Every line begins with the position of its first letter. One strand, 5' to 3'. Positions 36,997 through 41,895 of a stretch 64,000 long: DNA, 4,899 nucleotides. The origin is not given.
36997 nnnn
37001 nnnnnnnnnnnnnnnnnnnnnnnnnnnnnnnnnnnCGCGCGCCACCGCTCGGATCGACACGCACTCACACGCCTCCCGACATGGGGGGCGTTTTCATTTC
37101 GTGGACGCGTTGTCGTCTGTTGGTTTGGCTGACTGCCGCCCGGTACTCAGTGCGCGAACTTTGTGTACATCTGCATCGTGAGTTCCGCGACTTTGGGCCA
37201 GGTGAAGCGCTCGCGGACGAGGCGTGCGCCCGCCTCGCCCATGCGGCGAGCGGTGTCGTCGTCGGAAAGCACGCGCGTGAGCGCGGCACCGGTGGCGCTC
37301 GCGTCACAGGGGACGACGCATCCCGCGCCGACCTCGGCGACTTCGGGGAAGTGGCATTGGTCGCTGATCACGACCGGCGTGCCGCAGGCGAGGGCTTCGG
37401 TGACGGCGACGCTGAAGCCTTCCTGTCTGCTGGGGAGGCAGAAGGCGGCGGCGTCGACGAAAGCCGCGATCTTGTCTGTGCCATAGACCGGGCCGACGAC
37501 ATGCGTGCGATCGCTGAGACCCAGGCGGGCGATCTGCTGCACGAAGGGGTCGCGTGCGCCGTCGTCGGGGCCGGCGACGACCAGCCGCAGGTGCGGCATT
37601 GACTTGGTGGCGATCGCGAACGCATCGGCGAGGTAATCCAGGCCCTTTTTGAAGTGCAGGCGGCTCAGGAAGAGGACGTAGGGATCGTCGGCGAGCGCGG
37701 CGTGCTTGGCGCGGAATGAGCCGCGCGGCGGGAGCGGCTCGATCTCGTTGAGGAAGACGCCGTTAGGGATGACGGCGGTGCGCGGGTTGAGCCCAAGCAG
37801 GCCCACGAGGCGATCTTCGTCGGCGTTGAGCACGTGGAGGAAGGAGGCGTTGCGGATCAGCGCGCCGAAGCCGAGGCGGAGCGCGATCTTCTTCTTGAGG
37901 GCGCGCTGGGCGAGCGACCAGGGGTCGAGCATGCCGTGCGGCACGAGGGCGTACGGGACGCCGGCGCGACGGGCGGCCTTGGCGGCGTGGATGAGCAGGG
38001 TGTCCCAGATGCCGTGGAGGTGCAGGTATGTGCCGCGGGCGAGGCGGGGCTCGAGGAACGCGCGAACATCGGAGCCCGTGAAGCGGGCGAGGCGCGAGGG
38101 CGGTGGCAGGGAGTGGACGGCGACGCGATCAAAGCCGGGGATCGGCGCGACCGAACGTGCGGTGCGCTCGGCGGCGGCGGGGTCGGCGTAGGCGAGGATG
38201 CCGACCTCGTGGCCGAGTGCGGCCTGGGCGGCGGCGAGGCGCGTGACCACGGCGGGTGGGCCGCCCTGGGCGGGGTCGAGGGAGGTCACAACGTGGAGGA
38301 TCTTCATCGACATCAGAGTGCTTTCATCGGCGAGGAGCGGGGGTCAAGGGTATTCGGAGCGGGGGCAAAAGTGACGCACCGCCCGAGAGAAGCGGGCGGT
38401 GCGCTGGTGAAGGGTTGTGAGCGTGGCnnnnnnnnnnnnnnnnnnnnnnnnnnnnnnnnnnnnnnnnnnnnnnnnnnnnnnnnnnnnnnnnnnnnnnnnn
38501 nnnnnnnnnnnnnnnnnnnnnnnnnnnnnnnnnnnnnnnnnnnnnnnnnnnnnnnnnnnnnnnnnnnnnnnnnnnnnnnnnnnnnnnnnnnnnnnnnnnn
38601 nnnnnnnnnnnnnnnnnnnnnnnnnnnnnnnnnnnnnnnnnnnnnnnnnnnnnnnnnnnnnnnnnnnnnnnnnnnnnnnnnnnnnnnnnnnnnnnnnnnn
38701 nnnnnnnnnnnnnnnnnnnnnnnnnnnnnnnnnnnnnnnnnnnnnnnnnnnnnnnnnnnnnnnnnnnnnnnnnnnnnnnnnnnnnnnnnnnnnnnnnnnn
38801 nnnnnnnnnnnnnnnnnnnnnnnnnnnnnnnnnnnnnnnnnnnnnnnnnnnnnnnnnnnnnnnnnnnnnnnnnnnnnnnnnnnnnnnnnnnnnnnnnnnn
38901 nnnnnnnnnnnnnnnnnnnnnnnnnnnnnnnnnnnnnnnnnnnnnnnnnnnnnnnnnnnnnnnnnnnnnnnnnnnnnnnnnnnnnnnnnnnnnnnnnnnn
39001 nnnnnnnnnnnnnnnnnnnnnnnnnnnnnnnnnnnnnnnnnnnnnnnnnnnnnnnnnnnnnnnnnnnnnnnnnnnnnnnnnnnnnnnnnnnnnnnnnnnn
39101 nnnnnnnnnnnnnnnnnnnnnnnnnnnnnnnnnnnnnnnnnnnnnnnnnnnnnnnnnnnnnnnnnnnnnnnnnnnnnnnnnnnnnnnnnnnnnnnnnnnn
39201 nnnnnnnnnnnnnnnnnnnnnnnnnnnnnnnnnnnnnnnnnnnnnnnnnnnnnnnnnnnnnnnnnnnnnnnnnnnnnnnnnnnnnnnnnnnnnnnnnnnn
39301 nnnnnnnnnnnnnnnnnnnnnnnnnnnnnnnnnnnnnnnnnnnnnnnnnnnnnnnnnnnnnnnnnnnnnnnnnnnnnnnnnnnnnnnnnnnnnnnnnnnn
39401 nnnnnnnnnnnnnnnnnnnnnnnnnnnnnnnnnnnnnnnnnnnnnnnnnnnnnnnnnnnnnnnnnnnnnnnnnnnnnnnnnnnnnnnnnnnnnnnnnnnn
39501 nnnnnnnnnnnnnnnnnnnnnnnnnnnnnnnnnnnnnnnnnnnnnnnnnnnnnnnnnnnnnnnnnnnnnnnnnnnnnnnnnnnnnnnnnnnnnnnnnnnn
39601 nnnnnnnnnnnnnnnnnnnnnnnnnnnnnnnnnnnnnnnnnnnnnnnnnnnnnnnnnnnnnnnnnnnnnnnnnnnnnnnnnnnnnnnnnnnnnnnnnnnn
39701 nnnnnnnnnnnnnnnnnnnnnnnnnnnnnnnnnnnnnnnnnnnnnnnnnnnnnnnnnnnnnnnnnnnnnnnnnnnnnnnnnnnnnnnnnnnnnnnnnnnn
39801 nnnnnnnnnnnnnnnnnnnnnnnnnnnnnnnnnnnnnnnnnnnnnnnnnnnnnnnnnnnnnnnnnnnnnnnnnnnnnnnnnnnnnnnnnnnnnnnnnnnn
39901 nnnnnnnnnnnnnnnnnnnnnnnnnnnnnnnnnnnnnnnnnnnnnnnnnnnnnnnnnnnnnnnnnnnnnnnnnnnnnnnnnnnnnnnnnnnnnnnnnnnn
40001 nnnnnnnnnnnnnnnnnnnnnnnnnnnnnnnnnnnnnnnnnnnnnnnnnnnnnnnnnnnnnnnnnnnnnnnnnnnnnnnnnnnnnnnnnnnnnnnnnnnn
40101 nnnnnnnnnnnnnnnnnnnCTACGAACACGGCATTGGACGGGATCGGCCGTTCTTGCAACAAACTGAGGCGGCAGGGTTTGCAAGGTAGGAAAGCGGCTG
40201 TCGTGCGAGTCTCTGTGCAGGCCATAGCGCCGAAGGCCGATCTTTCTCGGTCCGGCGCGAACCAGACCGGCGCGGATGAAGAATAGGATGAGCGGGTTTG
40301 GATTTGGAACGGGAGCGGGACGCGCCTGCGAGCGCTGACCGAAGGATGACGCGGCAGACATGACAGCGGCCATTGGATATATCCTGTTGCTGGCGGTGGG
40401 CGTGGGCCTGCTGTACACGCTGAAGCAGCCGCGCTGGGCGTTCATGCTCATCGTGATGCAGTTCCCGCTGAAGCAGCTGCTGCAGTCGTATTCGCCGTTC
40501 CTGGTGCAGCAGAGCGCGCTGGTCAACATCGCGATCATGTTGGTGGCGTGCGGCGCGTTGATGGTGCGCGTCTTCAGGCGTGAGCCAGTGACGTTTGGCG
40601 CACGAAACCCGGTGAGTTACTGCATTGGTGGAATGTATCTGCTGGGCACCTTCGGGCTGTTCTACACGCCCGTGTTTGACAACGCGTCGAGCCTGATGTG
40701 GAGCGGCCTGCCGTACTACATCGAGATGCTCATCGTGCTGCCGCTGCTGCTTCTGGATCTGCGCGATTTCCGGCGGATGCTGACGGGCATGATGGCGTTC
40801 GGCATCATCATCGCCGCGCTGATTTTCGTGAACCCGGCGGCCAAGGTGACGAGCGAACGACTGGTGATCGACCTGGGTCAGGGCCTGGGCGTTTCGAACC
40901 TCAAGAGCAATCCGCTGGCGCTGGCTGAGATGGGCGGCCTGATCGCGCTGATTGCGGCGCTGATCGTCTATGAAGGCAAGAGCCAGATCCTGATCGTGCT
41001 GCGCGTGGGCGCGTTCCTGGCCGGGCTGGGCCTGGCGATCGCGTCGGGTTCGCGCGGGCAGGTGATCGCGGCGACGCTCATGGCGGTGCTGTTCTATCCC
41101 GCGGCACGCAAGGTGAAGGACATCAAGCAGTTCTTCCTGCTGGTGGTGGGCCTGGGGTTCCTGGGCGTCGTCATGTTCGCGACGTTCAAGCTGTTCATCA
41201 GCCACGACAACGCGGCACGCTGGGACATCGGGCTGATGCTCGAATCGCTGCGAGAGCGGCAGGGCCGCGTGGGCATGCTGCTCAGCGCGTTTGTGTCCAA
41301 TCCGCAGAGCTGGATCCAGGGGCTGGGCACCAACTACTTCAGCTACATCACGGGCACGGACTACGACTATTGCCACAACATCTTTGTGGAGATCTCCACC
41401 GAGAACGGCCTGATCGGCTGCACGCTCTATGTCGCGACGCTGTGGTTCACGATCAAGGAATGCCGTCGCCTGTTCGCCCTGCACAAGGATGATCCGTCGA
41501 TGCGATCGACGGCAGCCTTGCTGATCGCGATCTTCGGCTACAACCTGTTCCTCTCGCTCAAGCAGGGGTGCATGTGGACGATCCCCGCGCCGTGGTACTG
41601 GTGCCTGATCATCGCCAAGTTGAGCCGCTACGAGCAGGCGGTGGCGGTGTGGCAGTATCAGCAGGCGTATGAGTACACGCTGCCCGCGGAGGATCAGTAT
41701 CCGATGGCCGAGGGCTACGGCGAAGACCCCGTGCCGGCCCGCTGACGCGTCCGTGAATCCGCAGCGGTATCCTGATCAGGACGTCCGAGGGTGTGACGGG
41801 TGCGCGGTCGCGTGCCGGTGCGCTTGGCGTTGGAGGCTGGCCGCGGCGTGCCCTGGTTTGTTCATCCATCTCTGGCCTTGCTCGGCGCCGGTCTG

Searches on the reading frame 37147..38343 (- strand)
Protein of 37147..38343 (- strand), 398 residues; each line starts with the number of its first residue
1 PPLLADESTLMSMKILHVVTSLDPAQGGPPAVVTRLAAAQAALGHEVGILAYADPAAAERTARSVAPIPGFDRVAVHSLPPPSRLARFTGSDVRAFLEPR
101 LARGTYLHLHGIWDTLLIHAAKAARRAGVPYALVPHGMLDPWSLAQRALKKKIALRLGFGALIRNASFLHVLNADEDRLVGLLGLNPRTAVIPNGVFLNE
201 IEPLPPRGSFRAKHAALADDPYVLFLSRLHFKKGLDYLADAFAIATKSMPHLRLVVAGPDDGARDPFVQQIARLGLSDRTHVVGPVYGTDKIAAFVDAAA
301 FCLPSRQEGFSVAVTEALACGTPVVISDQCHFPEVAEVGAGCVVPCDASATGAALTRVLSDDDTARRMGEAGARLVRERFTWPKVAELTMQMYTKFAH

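Call 18: search_protein_families(library=pfam, proteins=[window:37147-38343:-], max_evalue=0.0001)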
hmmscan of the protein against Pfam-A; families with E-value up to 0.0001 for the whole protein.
window:37147-38343:- (398 aa): 6 families
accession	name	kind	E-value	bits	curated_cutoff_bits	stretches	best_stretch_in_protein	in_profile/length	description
PF00534.26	Glycos_transf_1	-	1.1e-32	113.4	26.4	1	210-373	5-170/172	Glycosyl transferases group 1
PF13692.12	Glyco_trans_1_4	-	1.2e-27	97.4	27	1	221-361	2-142/142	Glycosyl transferases group 1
PF20706.3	GT4-conflict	-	1.8e-17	63.8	26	1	213-387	190-383/385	Family 4 Glycosyltransferase in conflict systems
PF13579.12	Glyco_trans_4_4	-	1.1e-16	62.1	29.7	1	27-195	1-158/158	Glycosyl transferase 4-like domain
PF13439.12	Glyco_transf_4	-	1.1e-11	45.5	28.5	1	27-196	2-166/170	Glycosyltransferase Family 4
PF13524.12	Glyco_trans_1_2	-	1.5e-10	41.7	25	1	247-387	10-140/144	Glycosyl transferase-like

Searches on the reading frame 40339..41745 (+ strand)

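Call 18: search_protein_families(library=pfam, proteins=[window:40339-41745:+], max_evalue=0.0001)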
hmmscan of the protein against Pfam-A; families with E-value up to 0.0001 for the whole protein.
window:40339-41745:+ (468 aa): 1 family
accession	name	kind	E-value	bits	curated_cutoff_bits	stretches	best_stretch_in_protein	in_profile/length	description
PF04932.20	Wzy_C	-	1.3e-06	28.7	31.7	1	225-365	2-149/149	O-Antigen ligase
